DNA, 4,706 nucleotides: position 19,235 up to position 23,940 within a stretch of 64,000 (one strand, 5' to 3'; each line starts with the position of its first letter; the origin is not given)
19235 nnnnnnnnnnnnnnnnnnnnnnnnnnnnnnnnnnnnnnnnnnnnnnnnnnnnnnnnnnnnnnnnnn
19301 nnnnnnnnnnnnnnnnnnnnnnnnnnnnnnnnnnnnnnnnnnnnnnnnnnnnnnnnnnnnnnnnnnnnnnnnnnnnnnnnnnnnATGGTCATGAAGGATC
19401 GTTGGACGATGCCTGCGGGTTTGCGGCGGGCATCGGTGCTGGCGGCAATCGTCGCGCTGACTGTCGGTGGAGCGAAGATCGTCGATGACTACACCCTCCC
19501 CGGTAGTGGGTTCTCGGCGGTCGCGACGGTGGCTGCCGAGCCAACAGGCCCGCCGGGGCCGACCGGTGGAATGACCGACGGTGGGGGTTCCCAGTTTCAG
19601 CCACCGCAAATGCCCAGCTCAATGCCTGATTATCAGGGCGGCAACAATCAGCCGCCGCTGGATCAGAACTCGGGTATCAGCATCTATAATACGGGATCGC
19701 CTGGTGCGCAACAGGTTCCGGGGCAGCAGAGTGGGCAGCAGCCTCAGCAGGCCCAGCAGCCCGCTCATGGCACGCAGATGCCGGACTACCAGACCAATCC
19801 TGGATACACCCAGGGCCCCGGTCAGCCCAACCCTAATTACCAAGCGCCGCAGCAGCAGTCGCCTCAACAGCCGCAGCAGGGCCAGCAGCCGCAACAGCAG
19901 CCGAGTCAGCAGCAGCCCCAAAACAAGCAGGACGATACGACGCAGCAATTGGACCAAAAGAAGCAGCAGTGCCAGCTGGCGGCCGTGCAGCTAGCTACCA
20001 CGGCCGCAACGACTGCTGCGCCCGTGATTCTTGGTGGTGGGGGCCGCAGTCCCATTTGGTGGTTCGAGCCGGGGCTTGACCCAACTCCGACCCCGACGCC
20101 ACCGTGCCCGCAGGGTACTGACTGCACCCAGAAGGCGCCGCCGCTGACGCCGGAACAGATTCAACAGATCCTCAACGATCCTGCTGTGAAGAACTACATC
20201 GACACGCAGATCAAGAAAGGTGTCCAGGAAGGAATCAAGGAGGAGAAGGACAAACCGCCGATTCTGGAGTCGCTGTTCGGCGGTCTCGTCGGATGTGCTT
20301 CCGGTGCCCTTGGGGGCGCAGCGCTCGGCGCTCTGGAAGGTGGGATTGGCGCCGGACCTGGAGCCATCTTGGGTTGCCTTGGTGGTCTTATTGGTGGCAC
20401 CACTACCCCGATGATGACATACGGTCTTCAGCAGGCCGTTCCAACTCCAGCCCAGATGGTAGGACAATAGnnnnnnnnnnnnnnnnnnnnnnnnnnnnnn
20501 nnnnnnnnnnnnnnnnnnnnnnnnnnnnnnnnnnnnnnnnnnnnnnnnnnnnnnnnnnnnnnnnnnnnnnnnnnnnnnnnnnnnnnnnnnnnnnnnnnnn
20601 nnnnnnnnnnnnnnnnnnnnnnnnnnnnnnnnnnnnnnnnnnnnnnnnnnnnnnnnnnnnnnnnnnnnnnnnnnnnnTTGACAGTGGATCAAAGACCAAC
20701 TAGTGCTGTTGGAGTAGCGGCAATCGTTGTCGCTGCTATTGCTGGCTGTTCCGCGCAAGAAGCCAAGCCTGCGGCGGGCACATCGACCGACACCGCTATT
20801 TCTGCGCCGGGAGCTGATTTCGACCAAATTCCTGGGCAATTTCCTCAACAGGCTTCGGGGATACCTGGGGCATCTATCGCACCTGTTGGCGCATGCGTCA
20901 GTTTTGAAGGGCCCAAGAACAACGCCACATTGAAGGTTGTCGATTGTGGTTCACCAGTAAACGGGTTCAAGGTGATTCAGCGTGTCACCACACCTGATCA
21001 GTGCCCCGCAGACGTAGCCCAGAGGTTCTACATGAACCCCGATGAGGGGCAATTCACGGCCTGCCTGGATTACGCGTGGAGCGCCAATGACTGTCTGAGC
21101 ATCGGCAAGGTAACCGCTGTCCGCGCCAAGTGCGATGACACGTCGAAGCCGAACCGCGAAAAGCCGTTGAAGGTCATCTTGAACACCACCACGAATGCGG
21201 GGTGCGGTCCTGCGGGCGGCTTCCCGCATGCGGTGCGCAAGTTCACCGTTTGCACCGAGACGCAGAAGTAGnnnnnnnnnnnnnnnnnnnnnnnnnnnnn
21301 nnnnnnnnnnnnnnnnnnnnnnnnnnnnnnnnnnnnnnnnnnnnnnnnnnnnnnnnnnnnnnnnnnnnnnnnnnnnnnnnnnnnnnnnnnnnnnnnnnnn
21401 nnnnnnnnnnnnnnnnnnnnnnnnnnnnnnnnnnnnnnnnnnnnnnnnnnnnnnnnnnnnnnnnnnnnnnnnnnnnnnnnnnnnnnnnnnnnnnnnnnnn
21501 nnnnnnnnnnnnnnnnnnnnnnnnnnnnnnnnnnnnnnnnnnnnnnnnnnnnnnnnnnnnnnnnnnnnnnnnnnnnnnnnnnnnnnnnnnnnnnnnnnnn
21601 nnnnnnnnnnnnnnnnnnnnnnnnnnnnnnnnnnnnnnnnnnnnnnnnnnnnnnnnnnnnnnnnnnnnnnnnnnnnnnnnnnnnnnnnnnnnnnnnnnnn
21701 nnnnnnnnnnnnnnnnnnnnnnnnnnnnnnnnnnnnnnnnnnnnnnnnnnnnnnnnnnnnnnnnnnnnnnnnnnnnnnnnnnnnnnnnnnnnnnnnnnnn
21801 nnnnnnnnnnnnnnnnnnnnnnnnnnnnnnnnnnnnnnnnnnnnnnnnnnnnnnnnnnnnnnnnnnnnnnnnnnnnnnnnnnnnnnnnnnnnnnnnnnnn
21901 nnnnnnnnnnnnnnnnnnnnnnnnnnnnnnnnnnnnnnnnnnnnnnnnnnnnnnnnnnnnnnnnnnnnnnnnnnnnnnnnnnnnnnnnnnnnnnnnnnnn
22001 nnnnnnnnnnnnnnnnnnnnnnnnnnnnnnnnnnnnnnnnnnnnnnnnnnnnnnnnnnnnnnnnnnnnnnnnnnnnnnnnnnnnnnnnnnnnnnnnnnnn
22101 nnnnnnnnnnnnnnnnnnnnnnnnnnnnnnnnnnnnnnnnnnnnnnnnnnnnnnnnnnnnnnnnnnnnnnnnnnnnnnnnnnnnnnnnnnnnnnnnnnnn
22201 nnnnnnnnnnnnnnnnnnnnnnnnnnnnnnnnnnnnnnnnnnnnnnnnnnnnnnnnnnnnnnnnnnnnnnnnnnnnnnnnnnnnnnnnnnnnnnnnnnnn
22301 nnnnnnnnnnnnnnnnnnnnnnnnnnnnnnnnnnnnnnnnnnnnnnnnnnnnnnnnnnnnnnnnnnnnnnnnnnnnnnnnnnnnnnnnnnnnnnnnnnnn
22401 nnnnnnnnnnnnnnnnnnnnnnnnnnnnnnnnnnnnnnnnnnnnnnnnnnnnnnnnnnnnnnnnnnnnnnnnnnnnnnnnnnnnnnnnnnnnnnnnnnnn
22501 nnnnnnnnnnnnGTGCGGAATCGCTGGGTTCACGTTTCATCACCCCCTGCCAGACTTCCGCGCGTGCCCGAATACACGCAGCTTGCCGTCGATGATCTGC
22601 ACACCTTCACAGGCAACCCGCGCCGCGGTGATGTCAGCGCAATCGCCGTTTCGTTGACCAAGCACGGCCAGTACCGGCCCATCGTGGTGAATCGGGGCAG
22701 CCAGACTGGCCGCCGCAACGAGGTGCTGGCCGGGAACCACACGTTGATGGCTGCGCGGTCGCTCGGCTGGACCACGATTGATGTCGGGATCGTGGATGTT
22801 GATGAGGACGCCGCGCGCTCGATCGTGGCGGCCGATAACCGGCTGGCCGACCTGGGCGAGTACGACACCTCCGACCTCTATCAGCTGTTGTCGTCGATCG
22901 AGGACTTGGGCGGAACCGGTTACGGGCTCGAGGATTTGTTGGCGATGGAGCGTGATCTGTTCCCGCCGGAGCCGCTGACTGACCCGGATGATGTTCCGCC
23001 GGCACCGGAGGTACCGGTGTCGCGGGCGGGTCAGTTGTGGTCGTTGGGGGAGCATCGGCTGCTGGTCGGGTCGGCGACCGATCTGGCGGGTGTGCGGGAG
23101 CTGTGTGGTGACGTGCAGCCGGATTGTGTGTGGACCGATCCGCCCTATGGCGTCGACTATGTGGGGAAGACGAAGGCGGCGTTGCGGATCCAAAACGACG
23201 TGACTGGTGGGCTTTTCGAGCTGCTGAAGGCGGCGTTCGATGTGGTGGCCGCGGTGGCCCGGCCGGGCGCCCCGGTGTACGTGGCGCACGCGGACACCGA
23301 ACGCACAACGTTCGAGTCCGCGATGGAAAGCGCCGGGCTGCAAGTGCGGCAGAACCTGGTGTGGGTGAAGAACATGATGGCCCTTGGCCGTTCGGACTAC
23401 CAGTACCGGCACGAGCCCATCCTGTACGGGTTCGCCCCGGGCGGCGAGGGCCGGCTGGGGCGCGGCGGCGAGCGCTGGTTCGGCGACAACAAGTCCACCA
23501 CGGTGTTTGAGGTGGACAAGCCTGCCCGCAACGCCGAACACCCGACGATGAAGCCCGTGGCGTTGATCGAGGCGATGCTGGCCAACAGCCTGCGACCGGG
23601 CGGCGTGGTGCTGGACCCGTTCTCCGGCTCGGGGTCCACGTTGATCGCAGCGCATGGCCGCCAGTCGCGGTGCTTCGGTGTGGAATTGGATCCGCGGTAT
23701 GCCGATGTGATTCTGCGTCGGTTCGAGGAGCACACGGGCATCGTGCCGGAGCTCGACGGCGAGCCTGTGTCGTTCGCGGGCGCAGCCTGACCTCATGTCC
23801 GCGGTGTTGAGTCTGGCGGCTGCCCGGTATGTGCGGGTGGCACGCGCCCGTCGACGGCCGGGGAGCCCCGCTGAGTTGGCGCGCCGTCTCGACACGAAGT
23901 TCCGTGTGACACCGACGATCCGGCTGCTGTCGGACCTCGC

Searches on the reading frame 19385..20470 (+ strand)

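Call 86: search_protein_families(library=pfam, proteins=[window:19385-20470:+], max_evalue=0.05)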
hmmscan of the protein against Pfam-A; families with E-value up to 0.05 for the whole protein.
window:19385-20470:+ (361 aa): 1 family
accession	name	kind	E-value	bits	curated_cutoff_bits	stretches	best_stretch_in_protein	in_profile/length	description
PF03153.18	TFIIA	-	0.022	15.2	36.2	1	82-207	129-255/415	Transcription factor IIA, alpha/beta subunit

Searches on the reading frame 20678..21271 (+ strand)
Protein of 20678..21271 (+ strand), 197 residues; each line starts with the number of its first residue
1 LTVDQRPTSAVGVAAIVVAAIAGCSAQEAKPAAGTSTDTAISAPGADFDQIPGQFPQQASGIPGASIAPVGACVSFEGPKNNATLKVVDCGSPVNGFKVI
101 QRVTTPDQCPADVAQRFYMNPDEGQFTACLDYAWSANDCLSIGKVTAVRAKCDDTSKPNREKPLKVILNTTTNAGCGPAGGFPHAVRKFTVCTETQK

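Call 86: search_protein_families(library=pfam, proteins=[window:20678-21271:+], max_evalue=0.05)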
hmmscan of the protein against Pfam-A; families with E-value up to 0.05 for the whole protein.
window:20678-21271:+ (197 aa): 1 family
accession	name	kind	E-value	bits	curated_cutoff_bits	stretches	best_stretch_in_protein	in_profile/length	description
PF06491.16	Disulph_isomer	-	0.031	14.9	25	0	3-43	27-66/136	Disulphide isomerase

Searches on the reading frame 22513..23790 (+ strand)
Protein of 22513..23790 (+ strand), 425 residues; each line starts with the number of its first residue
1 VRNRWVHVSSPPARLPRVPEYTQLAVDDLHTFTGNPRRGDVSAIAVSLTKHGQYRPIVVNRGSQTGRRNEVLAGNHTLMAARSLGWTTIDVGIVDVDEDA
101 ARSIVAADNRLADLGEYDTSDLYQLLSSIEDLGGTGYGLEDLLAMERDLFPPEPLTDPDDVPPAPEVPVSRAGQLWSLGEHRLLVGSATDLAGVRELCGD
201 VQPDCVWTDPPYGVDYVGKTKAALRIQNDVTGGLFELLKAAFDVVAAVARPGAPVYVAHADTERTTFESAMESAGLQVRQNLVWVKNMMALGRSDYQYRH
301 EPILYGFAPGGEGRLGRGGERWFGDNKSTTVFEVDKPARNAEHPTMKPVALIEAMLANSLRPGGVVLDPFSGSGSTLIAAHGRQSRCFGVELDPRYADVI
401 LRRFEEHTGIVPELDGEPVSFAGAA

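Call 5: search_protein_families(library=pfam, proteins=[window:22513-23790:+], max_evalue=0.01)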
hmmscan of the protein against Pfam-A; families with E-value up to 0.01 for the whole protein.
window:22513-23790:+ (425 aa): 4 families
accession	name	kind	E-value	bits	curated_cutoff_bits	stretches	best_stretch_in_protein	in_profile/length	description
PF01555.25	N6_N4_Mtase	-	2e-22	80.7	26.7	1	204-400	2-219/221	DNA methylase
PF02195.25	ParB_N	-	5.4e-05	23.6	26.3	1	35-104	17-88/95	ParB N-terminal domain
PF03602.21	Cons_hypoth95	-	0.00049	20.3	24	0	362-403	41-83/182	Conserved hypothetical protein 95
PF01170.24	UPF0020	-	0.0064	16.6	22.3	0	354-380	19-46/197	RMKL-like, methyltransferase domain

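Call 40: search_protein_families(library=phrogs, proteins=[window:22513-23790:+], max_evalue=0.1)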
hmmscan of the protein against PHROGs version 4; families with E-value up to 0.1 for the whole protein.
window:22513-23790:+ (425 aa): 26 families (the best 25 are shown)
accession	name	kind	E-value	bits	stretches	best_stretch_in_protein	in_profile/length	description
phrog_498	-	other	3.6e-122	410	1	19-413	33-428/633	DNA methyltransferase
phrog_723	-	DNA, RNA and nucleotide metabolism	6.8e-47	161.1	1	19-161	11-158/223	ParB-like partition protein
phrog_8071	-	DNA, RNA and nucleotide metabolism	9.2e-39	134.8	1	22-227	8-218/389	ParB-like partition protein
phrog_67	-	other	1.8e-38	134.1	1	204-409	144-348/743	DNA methyltransferase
phrog_6392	-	DNA, RNA and nucleotide metabolism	2.8e-34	120.2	1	18-160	7-161/268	ParB-like partition protein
phrog_23085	-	unknown function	4.2e-26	92.2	1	298-409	2-110/138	-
phrog_620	-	DNA, RNA and nucleotide metabolism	5.9e-25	89.6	1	22-155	10-144/217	ParB-like partition protein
phrog_3008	-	other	1.1e-21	78.2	1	333-409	140-216/244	DNA methyltransferase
phrog_940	-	DNA, RNA and nucleotide metabolism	1.1e-16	62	1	22-133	7-116/388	nuclease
phrog_3264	-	DNA, RNA and nucleotide metabolism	7.5e-11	43.2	1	20-119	48-149/337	ParB-like partition protein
phrog_18293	-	other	2.1e-10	41.5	1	329-408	32-111/119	methyltransferase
phrog_6952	-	other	5.4e-09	37.2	1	341-395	112-166/181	DNA methyltransferase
phrog_8769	-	other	2.5e-08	34.6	1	361-409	10-58/71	methyltransferase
phrog_4715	-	DNA, RNA and nucleotide metabolism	2.7e-08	33.7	1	18-120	144-249/630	ParB-like partition protein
phrog_23148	-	unknown function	1e-07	33.1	1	339-404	81-146/165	-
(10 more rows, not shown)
